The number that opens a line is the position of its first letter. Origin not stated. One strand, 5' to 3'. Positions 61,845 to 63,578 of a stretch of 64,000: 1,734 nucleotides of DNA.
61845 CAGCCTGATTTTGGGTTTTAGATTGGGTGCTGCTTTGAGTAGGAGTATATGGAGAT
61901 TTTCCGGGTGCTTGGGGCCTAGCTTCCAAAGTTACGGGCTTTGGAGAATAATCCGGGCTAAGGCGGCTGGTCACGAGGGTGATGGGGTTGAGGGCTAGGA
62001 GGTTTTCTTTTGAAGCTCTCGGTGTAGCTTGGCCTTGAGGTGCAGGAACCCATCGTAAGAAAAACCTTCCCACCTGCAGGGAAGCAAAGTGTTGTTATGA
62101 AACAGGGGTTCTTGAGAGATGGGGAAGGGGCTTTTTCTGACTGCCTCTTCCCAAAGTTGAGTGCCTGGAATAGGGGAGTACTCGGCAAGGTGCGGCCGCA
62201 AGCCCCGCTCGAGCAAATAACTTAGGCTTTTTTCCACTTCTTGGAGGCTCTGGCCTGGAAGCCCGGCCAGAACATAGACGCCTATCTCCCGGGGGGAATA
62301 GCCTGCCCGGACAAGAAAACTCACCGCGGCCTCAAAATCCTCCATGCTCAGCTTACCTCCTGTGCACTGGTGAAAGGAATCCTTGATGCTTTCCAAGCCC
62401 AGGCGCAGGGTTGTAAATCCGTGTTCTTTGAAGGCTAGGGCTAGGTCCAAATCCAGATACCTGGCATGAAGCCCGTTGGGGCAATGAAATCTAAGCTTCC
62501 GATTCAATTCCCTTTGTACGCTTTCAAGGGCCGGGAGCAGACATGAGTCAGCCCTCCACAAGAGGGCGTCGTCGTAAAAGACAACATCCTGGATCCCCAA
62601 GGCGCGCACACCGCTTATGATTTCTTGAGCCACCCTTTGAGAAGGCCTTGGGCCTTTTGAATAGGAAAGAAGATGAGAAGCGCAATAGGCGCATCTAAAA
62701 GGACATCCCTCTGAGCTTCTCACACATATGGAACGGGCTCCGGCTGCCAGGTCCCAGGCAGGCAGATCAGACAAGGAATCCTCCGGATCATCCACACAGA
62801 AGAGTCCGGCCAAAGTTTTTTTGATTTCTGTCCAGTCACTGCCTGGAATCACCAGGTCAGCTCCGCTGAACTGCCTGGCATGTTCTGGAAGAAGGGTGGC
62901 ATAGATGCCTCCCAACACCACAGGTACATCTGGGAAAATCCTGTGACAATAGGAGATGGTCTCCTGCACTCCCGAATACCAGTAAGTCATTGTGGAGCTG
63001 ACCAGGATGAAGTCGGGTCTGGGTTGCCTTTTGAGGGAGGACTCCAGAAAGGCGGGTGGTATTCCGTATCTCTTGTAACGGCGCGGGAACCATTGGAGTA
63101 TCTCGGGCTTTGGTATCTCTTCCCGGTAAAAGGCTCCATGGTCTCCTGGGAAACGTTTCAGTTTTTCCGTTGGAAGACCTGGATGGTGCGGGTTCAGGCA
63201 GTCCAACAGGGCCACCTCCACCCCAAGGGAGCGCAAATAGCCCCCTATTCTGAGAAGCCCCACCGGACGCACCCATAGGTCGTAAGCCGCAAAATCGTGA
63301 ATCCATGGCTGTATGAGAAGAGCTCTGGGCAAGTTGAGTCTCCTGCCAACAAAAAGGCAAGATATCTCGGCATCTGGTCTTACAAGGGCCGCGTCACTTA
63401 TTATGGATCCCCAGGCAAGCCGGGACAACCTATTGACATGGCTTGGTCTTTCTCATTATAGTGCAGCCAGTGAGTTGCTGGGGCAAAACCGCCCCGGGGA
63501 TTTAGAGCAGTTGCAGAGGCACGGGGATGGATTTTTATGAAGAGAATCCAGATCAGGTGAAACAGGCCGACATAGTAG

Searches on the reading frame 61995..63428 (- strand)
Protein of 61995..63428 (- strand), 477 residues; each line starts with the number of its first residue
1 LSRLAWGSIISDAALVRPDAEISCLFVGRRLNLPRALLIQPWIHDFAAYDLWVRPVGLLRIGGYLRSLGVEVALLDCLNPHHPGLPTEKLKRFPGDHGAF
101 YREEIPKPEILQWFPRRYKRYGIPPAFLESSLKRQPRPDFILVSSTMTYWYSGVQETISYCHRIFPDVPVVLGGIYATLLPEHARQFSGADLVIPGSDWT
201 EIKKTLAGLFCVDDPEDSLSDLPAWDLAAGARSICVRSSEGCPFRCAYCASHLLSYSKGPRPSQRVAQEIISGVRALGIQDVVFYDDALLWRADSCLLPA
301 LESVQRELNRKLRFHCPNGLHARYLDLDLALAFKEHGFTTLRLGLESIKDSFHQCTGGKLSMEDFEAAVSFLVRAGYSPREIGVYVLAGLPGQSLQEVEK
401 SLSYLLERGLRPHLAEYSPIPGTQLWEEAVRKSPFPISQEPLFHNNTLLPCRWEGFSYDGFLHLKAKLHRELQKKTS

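Call 9: search_protein_families(library=pfam, proteins=[window:61995-63428:-])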
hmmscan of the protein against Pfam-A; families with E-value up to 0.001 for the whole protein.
window:61995-63428:- (477 aa): 2 families
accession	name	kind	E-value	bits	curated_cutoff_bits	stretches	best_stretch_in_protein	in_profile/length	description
PF04055.27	Radical_SAM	-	3.2e-13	50.6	29.5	1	238-404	3-165/166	Radical SAM superfamily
PF02310.24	B12-binding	-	3.8e-10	40.1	32.1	1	134-194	48-109/121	B12 binding domain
